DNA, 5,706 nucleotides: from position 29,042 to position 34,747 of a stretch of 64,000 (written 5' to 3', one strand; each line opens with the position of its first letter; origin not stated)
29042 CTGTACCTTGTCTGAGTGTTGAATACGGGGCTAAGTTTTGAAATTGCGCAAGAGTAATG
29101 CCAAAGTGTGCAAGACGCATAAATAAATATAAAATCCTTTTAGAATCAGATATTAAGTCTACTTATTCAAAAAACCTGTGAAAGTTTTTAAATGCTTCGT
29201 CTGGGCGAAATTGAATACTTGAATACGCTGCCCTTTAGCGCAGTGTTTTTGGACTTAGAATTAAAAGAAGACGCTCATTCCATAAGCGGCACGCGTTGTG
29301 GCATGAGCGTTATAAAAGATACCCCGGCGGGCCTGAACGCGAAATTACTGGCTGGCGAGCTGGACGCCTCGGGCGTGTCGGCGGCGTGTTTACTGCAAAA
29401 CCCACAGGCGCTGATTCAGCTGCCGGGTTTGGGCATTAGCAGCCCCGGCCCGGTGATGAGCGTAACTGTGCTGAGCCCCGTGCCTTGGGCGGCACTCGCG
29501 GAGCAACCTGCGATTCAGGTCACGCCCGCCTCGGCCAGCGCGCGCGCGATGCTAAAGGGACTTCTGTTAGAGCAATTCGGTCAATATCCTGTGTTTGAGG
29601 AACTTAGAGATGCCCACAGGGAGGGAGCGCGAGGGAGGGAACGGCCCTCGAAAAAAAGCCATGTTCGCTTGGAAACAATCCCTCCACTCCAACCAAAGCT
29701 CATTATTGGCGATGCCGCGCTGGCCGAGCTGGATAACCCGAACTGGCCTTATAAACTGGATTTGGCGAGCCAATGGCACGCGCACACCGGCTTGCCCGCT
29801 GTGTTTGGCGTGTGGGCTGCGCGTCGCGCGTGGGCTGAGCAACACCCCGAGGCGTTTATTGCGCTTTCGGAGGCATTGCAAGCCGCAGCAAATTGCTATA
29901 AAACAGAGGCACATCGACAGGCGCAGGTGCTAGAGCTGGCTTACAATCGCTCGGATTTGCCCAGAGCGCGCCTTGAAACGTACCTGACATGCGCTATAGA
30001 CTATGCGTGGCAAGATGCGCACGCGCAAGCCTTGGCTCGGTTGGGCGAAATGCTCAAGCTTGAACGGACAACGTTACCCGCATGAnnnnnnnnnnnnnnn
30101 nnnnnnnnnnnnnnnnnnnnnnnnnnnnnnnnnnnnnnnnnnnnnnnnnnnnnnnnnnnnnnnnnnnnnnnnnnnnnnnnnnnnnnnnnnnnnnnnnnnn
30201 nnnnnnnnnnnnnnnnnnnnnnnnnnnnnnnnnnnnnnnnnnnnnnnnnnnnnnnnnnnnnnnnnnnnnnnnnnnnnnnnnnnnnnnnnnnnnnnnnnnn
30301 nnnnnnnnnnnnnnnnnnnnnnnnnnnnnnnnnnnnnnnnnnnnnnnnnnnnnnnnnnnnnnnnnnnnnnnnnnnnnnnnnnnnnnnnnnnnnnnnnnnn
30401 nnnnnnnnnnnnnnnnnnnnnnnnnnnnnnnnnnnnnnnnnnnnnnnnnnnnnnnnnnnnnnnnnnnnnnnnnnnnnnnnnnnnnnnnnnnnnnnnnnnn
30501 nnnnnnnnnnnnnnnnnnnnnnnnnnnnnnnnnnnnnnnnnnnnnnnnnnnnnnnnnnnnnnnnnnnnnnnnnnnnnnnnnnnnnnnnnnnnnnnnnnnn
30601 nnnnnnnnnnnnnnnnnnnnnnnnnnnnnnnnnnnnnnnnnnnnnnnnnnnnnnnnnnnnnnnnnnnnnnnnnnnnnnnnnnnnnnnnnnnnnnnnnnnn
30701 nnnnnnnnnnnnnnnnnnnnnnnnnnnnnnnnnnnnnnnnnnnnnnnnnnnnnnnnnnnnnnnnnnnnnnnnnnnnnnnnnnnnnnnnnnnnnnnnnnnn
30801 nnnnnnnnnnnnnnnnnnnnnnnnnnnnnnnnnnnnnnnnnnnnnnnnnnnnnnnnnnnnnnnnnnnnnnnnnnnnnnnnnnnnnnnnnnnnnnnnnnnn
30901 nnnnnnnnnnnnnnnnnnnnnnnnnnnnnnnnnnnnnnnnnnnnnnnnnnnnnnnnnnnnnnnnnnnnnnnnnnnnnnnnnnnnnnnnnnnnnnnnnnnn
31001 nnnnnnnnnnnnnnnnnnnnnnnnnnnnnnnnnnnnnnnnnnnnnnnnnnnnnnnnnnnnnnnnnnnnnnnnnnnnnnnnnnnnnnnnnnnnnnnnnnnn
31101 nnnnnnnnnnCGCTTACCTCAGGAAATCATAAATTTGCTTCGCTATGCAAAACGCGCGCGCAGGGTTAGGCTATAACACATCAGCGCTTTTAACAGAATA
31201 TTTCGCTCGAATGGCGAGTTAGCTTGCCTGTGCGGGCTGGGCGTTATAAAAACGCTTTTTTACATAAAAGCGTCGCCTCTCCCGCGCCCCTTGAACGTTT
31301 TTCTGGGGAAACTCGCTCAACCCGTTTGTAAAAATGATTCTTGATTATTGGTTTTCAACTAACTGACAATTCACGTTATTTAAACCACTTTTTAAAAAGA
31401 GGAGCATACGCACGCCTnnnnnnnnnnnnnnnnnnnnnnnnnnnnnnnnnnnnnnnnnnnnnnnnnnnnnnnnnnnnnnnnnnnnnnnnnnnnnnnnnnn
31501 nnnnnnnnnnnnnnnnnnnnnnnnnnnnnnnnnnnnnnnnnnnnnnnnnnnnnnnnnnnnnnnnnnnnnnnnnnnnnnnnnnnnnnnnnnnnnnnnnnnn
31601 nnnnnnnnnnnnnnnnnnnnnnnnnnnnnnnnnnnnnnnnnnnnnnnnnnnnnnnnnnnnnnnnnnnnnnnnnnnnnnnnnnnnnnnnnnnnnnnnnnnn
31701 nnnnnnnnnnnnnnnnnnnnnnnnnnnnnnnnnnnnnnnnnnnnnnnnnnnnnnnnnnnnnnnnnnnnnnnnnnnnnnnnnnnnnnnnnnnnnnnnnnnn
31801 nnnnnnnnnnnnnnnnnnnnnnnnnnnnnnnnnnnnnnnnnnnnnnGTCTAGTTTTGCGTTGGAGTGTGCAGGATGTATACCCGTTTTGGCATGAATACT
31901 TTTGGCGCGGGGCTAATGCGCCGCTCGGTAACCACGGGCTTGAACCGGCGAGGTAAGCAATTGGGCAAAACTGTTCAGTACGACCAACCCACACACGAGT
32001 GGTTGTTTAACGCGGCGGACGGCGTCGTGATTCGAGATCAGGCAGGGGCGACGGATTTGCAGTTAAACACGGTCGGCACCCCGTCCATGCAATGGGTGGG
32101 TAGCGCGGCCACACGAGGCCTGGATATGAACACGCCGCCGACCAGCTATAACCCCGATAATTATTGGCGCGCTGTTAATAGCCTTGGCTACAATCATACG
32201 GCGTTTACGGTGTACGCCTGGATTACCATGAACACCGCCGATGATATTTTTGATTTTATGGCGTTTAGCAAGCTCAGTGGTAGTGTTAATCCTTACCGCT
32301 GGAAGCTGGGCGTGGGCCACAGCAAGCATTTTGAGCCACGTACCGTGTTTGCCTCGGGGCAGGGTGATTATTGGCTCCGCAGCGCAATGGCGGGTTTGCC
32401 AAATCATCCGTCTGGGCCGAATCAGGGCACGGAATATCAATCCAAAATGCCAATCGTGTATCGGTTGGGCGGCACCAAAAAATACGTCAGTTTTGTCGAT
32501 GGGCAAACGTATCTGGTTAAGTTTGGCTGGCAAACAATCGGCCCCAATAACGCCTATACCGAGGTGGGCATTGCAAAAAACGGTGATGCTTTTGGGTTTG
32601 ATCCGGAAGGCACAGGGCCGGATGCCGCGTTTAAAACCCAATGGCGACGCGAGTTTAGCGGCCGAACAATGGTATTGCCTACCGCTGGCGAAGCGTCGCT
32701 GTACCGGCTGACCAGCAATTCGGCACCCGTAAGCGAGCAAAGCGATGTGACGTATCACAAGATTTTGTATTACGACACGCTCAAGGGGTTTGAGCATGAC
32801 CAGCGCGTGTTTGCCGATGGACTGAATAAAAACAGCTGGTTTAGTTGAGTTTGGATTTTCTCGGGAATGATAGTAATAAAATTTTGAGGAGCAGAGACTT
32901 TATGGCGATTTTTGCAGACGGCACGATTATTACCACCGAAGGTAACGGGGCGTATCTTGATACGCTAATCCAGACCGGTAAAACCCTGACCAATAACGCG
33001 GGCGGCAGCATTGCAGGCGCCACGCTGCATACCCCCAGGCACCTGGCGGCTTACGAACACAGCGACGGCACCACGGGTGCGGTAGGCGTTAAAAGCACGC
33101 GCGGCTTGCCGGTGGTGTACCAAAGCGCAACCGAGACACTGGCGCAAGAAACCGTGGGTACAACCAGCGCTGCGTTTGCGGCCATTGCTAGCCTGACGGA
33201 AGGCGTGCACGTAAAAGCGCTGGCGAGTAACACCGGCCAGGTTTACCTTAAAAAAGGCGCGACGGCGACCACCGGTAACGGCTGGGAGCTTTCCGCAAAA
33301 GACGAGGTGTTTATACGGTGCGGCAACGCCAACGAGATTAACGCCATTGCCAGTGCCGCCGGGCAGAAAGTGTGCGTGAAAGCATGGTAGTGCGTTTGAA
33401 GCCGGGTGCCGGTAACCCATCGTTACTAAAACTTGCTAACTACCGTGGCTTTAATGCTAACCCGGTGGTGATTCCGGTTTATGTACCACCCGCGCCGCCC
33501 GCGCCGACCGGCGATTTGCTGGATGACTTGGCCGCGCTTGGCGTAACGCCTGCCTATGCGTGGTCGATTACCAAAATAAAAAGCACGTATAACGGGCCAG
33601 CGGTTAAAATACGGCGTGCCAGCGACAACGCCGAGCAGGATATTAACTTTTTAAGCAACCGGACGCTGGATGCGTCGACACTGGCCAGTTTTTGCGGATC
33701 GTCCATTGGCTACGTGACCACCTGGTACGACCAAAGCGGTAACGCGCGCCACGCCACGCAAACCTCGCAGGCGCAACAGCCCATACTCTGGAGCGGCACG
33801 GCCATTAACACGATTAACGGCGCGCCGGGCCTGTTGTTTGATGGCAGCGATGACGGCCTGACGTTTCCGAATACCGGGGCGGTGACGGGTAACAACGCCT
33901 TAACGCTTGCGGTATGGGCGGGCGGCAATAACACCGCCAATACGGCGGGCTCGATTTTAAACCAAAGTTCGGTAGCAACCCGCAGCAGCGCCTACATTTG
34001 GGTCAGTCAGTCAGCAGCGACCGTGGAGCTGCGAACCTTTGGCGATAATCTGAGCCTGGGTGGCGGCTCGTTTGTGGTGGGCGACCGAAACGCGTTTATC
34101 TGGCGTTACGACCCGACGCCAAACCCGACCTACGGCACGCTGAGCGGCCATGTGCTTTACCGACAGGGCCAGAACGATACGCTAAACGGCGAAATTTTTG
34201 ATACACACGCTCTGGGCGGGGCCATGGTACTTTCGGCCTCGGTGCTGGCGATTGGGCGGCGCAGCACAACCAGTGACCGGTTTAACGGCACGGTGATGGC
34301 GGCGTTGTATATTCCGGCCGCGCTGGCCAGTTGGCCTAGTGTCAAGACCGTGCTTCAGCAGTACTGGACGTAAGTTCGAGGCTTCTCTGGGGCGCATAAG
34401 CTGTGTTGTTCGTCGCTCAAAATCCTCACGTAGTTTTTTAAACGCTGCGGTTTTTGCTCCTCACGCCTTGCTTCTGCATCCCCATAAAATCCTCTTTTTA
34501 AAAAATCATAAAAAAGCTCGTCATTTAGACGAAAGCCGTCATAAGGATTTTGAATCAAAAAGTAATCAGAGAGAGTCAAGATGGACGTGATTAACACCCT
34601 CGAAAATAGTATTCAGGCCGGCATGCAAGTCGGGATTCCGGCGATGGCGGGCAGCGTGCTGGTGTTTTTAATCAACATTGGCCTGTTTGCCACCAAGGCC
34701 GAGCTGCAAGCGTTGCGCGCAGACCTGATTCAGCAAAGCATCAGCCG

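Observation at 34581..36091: Candidate holin/endopeptidase-type (T10SS-like) protein-release cassette: TM plus coiled-coil protein, coupled peptidase M15, and a signal-less GHSQG esterase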

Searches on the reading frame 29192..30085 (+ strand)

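Call 3: search_protein_families(library=pfam, proteins=[window:29192-30085:+], max_evalue=0.1)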
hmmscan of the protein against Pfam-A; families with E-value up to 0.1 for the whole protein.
window:29192-30085:+ (297 aa): 2 families
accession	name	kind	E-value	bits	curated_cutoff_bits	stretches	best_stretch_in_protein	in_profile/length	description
PF02621.19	VitK2_biosynth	-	3.6e-37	128.6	26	2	2-140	1-126/252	Menaquinone biosynthesis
PF13379.11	NMT1_2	-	0.054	13.7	24.7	0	207-244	209-246/252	NMT1-like family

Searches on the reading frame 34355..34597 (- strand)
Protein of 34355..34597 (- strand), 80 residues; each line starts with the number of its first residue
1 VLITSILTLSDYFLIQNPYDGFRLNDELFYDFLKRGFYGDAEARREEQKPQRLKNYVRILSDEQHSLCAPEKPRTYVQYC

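Call 60: search_protein_families(library=phrogs, proteins=[window:34355-34597:-], max_evalue=0.01)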
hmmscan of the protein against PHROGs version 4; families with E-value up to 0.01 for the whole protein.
window:34355-34597:- (80 aa): 0 families

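Call 61: search_protein_families(library=ncbifam, proteins=[window:34355-34597:-], max_evalue=0.01)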
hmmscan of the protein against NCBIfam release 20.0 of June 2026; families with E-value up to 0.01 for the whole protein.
window:34355-34597:- (80 aa): 0 families
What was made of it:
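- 34374..34580 (.): 207-bp intergenic gap upstream of the lysis genes. It contains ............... (34490-34504), the inverted complement of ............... upstream of the first island gene (31389-31403). An 80-aa minus-strand ORF (34355-34597) spans it and has no family hit (calls 60, 61).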
